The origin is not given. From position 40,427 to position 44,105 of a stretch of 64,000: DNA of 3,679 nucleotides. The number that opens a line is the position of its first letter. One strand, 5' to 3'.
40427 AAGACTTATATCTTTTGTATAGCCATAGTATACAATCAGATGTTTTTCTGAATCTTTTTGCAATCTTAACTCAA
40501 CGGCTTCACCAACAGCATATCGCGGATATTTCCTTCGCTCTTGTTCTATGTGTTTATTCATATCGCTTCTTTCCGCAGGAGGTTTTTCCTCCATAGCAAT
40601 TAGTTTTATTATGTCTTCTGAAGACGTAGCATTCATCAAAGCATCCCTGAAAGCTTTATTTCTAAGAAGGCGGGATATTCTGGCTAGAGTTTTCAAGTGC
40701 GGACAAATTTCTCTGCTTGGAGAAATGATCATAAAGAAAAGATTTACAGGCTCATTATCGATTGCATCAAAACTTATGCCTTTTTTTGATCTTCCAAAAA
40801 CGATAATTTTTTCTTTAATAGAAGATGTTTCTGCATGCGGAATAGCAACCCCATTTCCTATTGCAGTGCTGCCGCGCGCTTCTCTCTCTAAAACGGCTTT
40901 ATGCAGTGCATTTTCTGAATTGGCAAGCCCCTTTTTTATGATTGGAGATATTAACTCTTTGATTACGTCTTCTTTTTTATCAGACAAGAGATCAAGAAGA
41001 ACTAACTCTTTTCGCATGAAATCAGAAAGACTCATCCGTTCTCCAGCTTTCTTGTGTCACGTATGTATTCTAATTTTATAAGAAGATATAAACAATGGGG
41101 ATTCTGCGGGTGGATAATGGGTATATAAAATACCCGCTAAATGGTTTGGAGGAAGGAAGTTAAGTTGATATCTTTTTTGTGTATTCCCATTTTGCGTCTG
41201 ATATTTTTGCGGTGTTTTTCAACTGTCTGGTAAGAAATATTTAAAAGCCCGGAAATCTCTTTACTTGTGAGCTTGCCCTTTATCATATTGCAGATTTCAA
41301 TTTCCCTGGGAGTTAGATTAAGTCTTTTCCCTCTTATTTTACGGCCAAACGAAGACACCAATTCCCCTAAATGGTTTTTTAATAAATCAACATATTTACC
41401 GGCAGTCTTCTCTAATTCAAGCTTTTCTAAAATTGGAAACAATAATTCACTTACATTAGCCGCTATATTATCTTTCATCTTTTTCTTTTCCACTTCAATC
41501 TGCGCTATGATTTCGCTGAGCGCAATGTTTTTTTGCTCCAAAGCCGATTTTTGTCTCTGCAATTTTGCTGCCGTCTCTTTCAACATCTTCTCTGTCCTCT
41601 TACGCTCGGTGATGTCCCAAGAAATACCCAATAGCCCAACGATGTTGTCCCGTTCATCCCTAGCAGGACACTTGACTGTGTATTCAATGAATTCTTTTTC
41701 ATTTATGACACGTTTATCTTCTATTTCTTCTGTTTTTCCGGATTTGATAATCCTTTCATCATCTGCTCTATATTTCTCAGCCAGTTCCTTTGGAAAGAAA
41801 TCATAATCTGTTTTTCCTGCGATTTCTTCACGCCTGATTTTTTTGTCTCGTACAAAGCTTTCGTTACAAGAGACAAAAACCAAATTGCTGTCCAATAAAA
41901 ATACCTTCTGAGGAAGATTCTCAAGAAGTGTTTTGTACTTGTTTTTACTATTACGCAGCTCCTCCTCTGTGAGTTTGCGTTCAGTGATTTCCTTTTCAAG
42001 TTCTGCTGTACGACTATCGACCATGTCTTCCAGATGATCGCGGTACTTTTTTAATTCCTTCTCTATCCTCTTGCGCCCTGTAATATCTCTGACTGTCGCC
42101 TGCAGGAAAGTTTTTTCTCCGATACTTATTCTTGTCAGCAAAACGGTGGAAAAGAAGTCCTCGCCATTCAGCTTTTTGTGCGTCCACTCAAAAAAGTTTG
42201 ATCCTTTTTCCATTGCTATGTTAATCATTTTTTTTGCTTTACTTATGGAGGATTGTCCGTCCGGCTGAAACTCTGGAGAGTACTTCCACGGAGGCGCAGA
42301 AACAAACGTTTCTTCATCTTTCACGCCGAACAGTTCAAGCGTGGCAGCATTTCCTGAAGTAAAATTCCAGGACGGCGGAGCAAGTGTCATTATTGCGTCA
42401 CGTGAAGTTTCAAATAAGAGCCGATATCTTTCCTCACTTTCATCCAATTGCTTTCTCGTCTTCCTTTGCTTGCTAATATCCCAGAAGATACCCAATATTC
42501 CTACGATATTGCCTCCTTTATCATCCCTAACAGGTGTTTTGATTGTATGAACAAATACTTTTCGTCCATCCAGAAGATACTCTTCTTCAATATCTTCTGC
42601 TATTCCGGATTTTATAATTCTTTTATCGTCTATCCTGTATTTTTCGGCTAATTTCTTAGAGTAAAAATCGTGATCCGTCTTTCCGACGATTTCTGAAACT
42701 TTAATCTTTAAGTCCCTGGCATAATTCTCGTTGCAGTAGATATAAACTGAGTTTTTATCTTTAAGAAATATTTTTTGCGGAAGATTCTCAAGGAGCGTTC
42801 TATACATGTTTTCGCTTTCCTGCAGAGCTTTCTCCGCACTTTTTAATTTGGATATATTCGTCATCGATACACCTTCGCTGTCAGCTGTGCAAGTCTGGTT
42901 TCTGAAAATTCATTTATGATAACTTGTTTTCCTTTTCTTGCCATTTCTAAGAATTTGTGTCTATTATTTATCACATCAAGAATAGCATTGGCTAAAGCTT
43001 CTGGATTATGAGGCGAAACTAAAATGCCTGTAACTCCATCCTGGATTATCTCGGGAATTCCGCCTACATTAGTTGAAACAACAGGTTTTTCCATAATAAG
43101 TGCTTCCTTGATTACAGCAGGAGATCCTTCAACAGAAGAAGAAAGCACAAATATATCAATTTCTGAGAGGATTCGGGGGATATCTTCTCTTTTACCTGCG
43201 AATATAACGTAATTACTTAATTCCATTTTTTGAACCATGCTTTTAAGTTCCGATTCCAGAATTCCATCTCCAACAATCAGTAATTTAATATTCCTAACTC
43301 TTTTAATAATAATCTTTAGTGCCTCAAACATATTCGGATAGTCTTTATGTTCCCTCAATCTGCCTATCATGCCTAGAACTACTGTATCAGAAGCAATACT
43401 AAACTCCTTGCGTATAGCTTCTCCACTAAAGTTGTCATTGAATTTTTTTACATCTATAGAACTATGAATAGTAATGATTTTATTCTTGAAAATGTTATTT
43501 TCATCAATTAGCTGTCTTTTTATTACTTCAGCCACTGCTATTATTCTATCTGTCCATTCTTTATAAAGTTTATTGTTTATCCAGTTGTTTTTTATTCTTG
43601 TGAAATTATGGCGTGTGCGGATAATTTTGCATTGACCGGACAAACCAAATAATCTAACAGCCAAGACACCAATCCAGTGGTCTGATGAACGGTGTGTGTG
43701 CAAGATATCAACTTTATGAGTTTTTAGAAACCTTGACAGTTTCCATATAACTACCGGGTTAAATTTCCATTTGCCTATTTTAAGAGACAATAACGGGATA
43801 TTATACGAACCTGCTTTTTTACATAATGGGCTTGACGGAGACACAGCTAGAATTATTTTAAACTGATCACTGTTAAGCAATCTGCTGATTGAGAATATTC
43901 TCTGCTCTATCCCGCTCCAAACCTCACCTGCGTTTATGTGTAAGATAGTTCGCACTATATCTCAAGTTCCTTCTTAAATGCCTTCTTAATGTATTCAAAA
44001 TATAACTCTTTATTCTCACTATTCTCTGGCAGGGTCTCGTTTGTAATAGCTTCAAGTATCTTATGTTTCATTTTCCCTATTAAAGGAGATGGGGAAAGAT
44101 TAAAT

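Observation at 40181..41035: EIIA(Ntr)-PilZ fusion protein: a possible link between PTS-Ntr signalling and c-di-GMP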

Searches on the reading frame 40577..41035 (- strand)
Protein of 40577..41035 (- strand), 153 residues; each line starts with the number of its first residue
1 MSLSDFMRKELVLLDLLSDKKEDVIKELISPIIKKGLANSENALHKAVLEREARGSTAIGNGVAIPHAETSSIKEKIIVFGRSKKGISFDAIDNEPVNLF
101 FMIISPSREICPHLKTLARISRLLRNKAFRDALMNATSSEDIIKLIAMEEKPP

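Call 26: search_solved_structures(query=window:40577-41035:-, max_evalue=0.001, show_alignments=3)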
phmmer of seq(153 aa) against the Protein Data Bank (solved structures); distinct sequences matched with E-value up to 0.001: 24.
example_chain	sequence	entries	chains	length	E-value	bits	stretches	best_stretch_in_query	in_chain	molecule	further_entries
1a6j_A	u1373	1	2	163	4.7e-20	75.4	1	21-150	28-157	NITROGEN REGULATORY IIA PROTEIN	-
2a0j_A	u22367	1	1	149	5.4e-18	68.8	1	13-146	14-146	PTS system, nitrogen regulatory IIA protein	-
4gqx_A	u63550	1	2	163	1.5e-14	57.6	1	8-146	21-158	PTS IIA-like nitrogen-regulatory protein PtsN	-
3urr_A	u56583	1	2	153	4.6e-14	56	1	36-146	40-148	PTS IIA-like nitrogen-regulatory protein PtsN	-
3oxp_A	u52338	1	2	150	4.4e-08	36.7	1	22-147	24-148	Phosphotransferase enzyme II, A component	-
8u03_C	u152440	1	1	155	1.2e-07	35.3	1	21-142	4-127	10E8-GT10.1 epitope scaffold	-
9pv5_C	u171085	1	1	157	2.4e-07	34.3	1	21-144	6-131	10E8-GT10.2 immunogen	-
9bdh_C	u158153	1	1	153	2.7e-07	34.1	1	21-144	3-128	GT10.2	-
8sx3_C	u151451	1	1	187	4.1e-07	33.5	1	21-144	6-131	10E8-GT10.2 immunogen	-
8u08_C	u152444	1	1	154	4.1e-07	33.5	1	21-135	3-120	10E8-GT11 epitope scaffold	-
9bdi_A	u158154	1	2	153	5.9e-07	33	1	21-134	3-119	GT10.2 glycan KO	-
8tzn_C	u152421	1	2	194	7.7e-07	32.7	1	21-108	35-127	10E8-GT10.2 MPER scaffold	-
8v2e_C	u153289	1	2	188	4e-06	30.3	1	21-142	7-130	10E8 EPITOPE SCAFFOLD B055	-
9pv4_C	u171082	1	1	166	4.8e-06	30.1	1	21-142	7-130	10E8-GT12 immunogen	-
9pv3_D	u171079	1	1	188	7e-06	29.6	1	21-142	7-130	10E8-GT12 immunogen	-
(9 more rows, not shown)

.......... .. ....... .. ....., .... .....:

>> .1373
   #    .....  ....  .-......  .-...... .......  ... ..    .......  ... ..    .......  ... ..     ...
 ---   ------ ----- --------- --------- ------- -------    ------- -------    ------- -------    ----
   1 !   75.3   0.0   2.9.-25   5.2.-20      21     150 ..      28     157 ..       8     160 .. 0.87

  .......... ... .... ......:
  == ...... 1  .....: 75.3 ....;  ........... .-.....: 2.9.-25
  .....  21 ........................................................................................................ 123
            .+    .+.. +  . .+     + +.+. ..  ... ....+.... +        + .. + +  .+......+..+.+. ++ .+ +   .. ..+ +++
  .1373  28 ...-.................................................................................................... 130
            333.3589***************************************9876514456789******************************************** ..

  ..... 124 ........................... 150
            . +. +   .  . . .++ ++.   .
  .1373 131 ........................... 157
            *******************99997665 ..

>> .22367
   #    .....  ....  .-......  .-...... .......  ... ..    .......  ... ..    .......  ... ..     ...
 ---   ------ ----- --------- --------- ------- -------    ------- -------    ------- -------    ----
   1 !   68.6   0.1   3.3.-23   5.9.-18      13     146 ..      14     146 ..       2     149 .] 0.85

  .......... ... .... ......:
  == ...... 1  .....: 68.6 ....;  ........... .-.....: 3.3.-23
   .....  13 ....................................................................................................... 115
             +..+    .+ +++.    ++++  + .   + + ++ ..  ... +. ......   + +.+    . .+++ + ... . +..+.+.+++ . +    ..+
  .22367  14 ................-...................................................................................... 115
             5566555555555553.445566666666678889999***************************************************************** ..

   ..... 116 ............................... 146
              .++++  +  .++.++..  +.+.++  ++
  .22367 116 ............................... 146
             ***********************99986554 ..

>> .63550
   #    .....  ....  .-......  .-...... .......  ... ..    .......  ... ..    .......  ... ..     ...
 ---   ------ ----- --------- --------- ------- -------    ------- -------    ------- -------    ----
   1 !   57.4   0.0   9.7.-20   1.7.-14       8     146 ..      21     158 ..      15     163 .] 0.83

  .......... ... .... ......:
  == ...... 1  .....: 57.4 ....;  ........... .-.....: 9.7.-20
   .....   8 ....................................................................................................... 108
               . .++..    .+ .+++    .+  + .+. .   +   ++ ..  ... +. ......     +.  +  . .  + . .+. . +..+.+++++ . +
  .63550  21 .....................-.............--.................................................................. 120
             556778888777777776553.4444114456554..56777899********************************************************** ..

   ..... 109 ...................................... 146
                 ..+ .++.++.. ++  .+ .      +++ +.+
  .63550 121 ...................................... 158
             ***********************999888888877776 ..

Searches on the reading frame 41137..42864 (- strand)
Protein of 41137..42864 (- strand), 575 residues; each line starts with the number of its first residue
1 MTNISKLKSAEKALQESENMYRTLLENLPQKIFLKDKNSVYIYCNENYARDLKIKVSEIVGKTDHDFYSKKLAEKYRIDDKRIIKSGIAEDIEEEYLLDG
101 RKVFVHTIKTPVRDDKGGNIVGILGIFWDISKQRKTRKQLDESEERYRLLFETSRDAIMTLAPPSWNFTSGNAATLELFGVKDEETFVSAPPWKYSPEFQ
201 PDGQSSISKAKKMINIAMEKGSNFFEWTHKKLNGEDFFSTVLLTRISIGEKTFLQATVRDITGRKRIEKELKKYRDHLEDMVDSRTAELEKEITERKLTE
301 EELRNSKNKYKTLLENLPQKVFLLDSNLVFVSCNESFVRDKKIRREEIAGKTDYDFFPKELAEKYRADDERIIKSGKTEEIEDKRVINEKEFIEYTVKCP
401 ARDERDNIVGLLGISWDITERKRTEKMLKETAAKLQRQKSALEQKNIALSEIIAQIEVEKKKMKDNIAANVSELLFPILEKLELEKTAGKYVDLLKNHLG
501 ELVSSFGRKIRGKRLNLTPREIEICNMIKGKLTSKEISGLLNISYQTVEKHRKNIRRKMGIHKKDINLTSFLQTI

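Call 3: search_protein_families(library=pfam, proteins=[window:41137-42864:-], max_evalue=0.01)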
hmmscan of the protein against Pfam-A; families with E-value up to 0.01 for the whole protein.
window:41137-42864:- (575 aa): 6 families
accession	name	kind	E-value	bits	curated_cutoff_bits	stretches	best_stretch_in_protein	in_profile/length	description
PF08448.16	PAS_4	-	1.5e-37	128.6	23.1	2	25-134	1-109/110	PAS fold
PF13426.13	PAS_9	-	4.7e-21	75.4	27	2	32-131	4-102/103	PAS domain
PF00989.32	PAS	-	3.1e-18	66.3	22.6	2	20-130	2-113/113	PAS fold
PF00196.25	GerE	-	7.1e-12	45.2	23.5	1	516-564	2-50/57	Bacterial regulatory proteins, luxR family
PF13188.13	PAS_8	-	9.8e-11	41.6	21.8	1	145-187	1-38/65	PAS domain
PF08281.18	Sigma70_r4_2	-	0.0021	18.1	25.7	1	532-559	27-54/54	Sigma-70, region 4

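Call 4: search_protein_families(library=ncbifam, proteins=[window:41137-42864:-], max_evalue=0.01)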
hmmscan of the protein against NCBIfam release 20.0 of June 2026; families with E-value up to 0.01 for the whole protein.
window:41137-42864:- (575 aa): 31 families (the best 25 are shown)
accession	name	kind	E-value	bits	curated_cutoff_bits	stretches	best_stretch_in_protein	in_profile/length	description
TIGR00229.1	sensory_box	domain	1.2e-34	119.2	22.9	3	142-271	2-126/126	PAS domain S-box protein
NF047874.1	MASE3_PAS_HK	subfamily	3.9e-31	108.5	560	3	267-443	224-385/655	MASE3 domain-containing sensor histidine kinase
NF008302.0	PRK11091.1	equivalog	2e-21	75.9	838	2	266-431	114-279/779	aerobic respiration two-component sensor histidine kinase ArcB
NF053781.1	cdiGMPphdstlr2612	equivalog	3.2e-18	64.8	1600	3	103-278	674-845/1268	Tlr1612 family c-di-GMP phosphodiesterase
NF041831.1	NO_HK_NahK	exception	2.6e-14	52.2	1500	2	292-457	305-467/854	hybrid sensor histidine kinase/response regulator NahK/ErcS'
NF052445.1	RespRegMctR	equivalog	7.5e-09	35.3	300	1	512-563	140-191/205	two-component system response regulator MctR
NF041552.1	TF_PrdR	equivalog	3.8e-08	32.1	795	2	11-152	126-256/577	sigma-54 dependent transcriptional regulator PrdR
NF011896.0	PRK15369.1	equivalog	1.1e-07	31.6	242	1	511-564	144-197/211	two component system response regulator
NF045595.1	HK_scytonemin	equivalog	2.1e-07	29.7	865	2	233-436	85-285/637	scytonemin biosynthesis sensor histidine kinase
NF041777.1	sens_FixL_Rhizob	equivalog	7.8e-07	28.1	850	0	82-162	60-140/485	sensor protein FixL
NF046044.1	PnpS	equivalog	8.9e-07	28.2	400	1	273-430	24-172/390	two-component system histidine kinase PnpS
NF008468.0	PRK11360.1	equivalog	2.8e-06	26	646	1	267-429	227-388/616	two-component system sensor histidine kinase AtoS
TIGR03020.2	EpsA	equivalog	9e-06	25.5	170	1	471-562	155-236/247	XrtB/PEP-CTERM-associated transcriptional regulator EpsA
NF040749.1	tetrathio_RR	equivalog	1.8e-05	24.5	290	1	509-562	126-179/191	tetrathionate respiration response regulator TtrR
NF052366.1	photon_PedR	equivalog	5e-05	23.4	120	1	516-560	2-46/74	photosynthetic electron transport-dependent transcriptional regulator PedR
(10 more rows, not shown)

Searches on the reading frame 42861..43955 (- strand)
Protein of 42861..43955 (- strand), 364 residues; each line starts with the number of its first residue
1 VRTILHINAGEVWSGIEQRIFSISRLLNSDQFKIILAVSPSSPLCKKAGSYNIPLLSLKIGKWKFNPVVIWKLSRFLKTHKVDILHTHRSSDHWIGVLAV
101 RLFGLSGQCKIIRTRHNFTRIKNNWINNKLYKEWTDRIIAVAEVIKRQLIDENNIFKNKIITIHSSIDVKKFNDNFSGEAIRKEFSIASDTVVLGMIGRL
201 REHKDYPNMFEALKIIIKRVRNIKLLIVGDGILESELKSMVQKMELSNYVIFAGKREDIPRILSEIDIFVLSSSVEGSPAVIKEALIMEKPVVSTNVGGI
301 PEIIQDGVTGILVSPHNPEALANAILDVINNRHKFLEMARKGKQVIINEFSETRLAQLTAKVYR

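Call 3: search_protein_families(library=pfam, proteins=[window:42861-43955:-], max_evalue=0.01)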
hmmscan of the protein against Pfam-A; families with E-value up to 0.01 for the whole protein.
window:42861-43955:- (364 aa): 5 families
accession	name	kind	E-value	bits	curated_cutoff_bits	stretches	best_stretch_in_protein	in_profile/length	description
PF00534.26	Glycos_transf_1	-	6.3e-38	130.4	26.4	1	179-343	3-170/172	Glycosyl transferases group 1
PF13692.12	Glyco_trans_1_4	-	3.4e-35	121.8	27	1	193-331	3-142/142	Glycosyl transferases group 1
PF13439.12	Glyco_transf_4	-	8.1e-17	62.2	28.5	1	14-170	2-169/170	Glycosyltransferase Family 4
PF13477.12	Glyco_trans_4_2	-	0.00042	20.9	23.4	1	24-127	17-121/139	Glycosyl transferase 4-like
PF07085.17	DRTGG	-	0.0022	18.3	25.2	0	234-296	28-92/105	DRTGG domain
